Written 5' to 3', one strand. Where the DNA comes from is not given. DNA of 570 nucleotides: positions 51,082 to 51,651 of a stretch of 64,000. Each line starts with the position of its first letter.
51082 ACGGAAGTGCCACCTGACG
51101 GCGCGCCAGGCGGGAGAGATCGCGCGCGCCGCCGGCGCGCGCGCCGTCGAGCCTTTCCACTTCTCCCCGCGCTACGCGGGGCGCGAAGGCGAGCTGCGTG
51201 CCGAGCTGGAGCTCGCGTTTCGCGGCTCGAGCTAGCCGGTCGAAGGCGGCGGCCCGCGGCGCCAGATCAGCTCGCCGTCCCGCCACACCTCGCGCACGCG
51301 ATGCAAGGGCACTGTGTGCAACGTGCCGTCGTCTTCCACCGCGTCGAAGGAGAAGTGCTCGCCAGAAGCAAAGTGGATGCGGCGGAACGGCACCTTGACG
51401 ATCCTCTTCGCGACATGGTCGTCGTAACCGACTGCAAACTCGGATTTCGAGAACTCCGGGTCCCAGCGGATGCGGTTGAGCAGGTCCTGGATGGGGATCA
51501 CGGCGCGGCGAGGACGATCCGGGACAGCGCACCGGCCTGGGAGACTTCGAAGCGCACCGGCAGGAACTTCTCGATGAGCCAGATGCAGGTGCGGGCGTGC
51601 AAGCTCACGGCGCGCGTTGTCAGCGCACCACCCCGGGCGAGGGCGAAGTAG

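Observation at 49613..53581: A second RNA-end-processing locus: an RNase Z-like MBL hydrolase converges on a hypothetical / DksA-like / rtcA / DUF504 operon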

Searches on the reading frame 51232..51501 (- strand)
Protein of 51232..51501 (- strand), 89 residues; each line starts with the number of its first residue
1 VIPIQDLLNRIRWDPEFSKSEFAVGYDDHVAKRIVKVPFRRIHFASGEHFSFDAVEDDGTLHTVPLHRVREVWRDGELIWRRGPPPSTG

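Call 6: search_protein_families(library=pfam, proteins=[window:51232-51501:-], max_evalue=0.01)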
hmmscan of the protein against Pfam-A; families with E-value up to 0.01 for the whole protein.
window:51232-51501:- (89 aa): 1 family
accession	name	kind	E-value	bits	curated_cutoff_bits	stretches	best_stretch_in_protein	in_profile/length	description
PF04457.17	MJ1316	-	2.4e-24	86.2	26.3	1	1-82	1-75/75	MJ1316 RNA cyclic group end recognition domain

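Call 7: search_protein_families(library=ncbifam, proteins=[window:51232-51501:-], max_evalue=0.01)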
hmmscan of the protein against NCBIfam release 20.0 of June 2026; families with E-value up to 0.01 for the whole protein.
window:51232-51501:- (89 aa): 1 family
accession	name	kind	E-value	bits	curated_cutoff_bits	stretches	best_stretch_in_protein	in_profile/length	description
NF003272.0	PRK04257.1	equivalog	2e-08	34.8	92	1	4-82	3-76/79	hypothetical protein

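Call 32: find_homologous_proteins(query=window:51232-51501:-, max_evalue=0.001)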
Query window:51232-51501:- (89 aa): 369 proteins with E <= 0.001 among 369 candidates; the best 120 are listed.
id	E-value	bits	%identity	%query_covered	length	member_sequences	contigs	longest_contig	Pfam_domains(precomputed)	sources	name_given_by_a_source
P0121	3.1e-53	196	96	100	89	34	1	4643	PF04457.18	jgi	jgi:uncharacterized protein (UPF0248 family)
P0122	2.3e-52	193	94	100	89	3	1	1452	PF04457.18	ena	-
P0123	1.3e-44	169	87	96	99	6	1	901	PF04457.18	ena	-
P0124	3.0e-43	164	77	100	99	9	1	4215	PF04457.18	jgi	-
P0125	4.4e-42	160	78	100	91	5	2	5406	PF04457.18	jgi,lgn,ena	jgi:uncharacterized protein (UPF0248 family)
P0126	1.3e-41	159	78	100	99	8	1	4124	PF04457.18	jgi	jgi:uncharacterized protein (UPF0248 family)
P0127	2.1e-41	158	79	100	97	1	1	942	PF04457.18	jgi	jgi:uncharacterized protein (UPF0248 family)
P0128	3.1e-40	155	81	94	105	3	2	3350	PF04457.18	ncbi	-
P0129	1.1e-39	153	83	92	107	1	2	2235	PF04457.18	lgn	-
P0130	3.3e-39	151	80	90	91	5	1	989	PF04457.18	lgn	-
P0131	4.2e-39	151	73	100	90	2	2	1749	PF04457.18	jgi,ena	jgi:uncharacterized protein (UPF0248 family)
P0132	5.4e-39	151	79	90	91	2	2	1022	PF04457.18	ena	-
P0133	6.4e-39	150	80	90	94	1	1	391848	PF04457.18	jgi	jgi:uncharacterized protein (UPF0248 family)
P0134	6.9e-39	150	72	98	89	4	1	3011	PF04457.18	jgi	jgi:uncharacterized protein (UPF0248 family)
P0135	1.3e-38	149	79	94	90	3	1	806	PF04457.18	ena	-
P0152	6.6e-36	141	74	94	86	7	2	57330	PF04457.18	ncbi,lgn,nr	ncbi:MAG: DUF504 domain-containing protein [Betaproteobacteria bacterium]|nr:DUF504 domain-containin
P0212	6.2e-33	131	67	92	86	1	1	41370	PF04457.18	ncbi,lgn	ncbi:MAG: DUF504 domain-containing protein [Burkholderiales bacterium]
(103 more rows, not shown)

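Call 33: find_encoding_contigs(protein=P0133, flank=10000, max_places=2)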
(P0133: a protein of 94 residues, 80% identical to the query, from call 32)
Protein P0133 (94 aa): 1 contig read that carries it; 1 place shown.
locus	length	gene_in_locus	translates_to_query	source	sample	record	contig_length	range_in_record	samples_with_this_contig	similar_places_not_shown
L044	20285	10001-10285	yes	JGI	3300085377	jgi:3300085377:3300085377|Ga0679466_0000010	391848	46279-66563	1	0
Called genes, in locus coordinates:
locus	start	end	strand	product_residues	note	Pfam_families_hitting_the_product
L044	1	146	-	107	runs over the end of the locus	PF07311:Dodecin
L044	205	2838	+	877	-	PF00690:Cation_ATPase_N, PF00122:E1-E2_ATPase, PF13246:Cation_ATPase, PF12710:HAD (weak), PF00702:Hydrolase, PF00689:Cation_ATPase_C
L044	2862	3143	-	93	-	-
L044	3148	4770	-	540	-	PF00118:Cpn60_TCP1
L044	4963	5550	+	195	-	PF02525:Flavodoxin_2, PF03358:FMN_red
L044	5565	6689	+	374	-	PF05222:AlaDh_PNT_N, PF01262:AlaDh_PNT_C, PF02826:2-Hacid_dh_C (weak)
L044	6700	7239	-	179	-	PF01814:Hemerythrin (weak)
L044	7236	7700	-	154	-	PF00571:CBS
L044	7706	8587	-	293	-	-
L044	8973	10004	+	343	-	PF01137:RTC, PF05189:RTC_insert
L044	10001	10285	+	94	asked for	PF04457:MJ1316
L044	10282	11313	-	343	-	PF12706:Lactamase_B_2 (weak)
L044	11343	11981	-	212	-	PF00881:Nitroreductase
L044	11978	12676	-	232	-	PF01814:Hemerythrin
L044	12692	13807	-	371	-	PF09587:PGA_cap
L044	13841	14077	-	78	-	-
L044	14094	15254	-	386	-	PF01950:FBPase_3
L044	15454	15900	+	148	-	PF00011:HSP20, PF17886:ArsA_HSP20 (faint)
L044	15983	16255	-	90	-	PF02635:DsrE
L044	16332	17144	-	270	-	PF00027:cNMP_binding, PF13545:HTH_Crp_2, PF00325:Crp (weak)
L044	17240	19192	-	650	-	PF06480:FtsH_ext, PF00004:AAA, PF17862:AAA_lid_3, PF01434:Peptidase_M41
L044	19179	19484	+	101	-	-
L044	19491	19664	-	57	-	-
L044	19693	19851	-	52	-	-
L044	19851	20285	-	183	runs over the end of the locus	PF02482:Ribosomal_S30AE, PF00313:CSD (weak)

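Call 34: find_encoding_contigs(protein=P0152, flank=10000, max_places=2)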
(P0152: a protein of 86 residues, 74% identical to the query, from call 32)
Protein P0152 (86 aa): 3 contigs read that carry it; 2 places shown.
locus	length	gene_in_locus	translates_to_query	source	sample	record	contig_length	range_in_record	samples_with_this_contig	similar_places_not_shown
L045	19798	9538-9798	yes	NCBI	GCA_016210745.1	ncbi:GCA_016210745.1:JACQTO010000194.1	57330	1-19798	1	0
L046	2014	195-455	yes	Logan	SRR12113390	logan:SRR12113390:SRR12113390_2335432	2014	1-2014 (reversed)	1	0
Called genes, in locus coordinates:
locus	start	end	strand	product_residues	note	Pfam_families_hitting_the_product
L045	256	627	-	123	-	PF04430:DUF498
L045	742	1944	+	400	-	PF00155:Aminotran_1_2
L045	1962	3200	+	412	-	PF00155:Aminotran_1_2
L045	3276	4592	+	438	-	PF03447:NAD_binding_3, PF00742:Homoserine_dh, PF01842:ACT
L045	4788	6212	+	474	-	PF14821:Thr_synth_N, PF00291:PALP, PF24857:THR4_C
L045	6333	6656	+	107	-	PF03551:PadR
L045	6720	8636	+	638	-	PF14522:Cytochrome_C7 (faint), PF14537:Cytochrom_c3_2 (faint), PF09699:Paired_CXXCH_1 (weak)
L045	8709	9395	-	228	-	PF01135:PCMT, PF00398:RrnaAD (weak), PF13847:Methyltransf_31 (weak)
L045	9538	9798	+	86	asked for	PF04457:MJ1316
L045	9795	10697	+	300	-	PF04389:Peptidase_M28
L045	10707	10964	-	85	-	-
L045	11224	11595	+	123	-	PF02482:Ribosomal_S30AE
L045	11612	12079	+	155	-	PF04981:NMD3 (weak)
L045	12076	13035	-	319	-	-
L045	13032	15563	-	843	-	PF01624:MutS_I, PF05188:MutS_II, PF05192:MutS_III, PF05190:MutS_IV, PF00488:MutS_V, PF27441:MutS_C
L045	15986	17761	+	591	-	PF02776:TPP_enzyme_N, PF00205:TPP_enzyme_M, PF02775:TPP_enzyme_C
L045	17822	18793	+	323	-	PF03401:TctC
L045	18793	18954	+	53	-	-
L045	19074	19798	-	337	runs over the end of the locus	PF03631:Virul_fac_BrkB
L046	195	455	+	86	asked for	PF04457:MJ1316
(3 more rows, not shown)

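Call 35: find_encoding_contigs(protein=P0212, flank=10000, max_places=2)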
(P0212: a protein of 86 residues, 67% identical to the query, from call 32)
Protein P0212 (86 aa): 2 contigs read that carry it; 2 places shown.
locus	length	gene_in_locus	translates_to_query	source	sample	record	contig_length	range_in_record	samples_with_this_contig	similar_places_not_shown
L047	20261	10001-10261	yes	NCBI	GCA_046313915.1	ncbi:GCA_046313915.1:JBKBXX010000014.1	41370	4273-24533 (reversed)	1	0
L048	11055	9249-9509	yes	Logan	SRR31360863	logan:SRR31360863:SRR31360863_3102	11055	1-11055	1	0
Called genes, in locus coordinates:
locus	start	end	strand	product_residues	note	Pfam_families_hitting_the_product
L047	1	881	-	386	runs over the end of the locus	PF00873:ACR_tran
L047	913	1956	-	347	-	PF25919:BSH_CusB (faint), PF00364:Biotin_lipoyl (faint), PF25917:BSH_RND, PF25973:BSH_CzcB, PF25885:HH_EMRA (weak), PF25876:HH_MFP_RND, PF25954:Beta-barrel_RND_2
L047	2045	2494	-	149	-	PF00571:CBS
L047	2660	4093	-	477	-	PF01139:RtcB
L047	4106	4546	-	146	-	PF01951:Archease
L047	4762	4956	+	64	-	-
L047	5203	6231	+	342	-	-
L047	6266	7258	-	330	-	PF13793:Pribosyltran_N, PF00156:Pribosyltran, PF14572:Pribosyl_synth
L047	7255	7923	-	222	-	PF01738:DLH, PF12146:Hydrolase_4 (faint), PF12697:Abhydrolase_6 (faint), PF20408:Abhydrolase_11 (faint)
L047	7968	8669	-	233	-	PF00156:Pribosyltran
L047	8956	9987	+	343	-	PF01137:RTC, PF05189:RTC_insert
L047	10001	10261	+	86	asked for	PF04457:MJ1316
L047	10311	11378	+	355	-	PF12706:Lactamase_B_2 (weak)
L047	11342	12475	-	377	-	PF09587:PGA_cap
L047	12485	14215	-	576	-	PF14716:HHH_8, PF14520:HHH_5, PF14792:DNA_pol_B_palm (weak), PF14791:DNA_pol_B_thumb, PF02811:PHP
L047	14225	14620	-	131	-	PF01258:zf-dskA_traR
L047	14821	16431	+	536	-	PF06414:Zeta_toxin (faint), PF07931:CPT, PF13238:AAA_18 (weak), PF13671:AAA_33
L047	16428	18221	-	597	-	PF00317:Ribonuc_red_lgN, PF02867:Ribonuc_red_lgC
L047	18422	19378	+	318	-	PF04055:Radical_SAM, PF13186:SPASM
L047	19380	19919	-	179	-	PF01814:Hemerythrin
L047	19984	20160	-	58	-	-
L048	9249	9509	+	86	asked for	PF04457:MJ1316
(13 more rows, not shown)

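Call 37: search_solved_structures(query=window:51232-51501:-, max_evalue=1, show_alignments=1)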
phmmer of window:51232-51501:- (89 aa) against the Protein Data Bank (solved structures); distinct sequences matched with E-value up to 1: 4.
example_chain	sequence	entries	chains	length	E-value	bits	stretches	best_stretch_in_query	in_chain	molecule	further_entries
4s25_A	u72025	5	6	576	0.012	19.5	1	31-75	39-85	Phosphomethylpyrimidine synthase, chloroplastic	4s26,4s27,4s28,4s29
4n7q_A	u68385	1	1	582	0.013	19.4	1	31-75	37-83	Phosphomethylpyrimidine synthase, chloroplastic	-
6ybp_G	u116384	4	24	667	0.11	16.4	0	20-78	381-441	Propionyl-CoA carboxylase alpha subunit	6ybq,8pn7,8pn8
2i02_A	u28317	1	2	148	0.49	14.3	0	48-74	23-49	general stress protein of COG3871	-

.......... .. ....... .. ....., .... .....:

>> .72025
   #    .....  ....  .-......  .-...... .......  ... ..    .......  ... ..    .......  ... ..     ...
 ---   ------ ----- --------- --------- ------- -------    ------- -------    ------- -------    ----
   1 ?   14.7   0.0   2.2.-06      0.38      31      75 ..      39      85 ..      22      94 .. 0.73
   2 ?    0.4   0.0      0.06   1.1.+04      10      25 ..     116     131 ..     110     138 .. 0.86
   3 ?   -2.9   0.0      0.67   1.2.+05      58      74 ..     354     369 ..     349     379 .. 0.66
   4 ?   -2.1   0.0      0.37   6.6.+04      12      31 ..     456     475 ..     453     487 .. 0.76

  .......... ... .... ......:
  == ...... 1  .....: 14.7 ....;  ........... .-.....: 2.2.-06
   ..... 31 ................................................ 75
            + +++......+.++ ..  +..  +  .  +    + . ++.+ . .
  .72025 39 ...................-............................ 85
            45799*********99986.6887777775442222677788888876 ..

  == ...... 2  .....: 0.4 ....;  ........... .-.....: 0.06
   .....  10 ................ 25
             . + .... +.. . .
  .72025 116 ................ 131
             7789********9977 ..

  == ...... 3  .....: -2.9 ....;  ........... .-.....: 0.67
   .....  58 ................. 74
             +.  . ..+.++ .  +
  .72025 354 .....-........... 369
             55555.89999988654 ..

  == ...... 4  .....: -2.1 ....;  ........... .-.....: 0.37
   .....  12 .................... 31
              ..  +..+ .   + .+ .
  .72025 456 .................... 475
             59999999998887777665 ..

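Call 42: search_protein_families(library=padloc, proteins=[window:51232-51501:-], max_evalue=0.01)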
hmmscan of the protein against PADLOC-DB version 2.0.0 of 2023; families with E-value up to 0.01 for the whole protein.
window:51232-51501:- (89 aa): 0 families

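Call 68: search_protein_families(library=pfam, proteins=[L047:5203-6231:+, L044:7706-8587:-], max_evalue=5)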
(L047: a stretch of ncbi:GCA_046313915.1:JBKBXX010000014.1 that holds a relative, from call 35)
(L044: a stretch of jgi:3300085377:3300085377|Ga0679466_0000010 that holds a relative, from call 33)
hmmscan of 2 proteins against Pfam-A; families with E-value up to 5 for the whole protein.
L047:5203-6231:+ (342 aa): 0 families

L044:7706-8587:- (293 aa): 1 family
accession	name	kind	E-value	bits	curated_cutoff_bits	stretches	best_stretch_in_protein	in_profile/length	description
PF01738.24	DLH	-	0.0032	17.5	21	1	154-230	79-155/217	Dienelactone hydrolase family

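Call 86: search_dna_similar(query=window:51232-51501:-, collection=plasmids, mode=protein, max_evalue=0.001, max_rows=25)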
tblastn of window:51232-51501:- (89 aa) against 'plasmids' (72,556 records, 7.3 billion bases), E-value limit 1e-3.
No match.
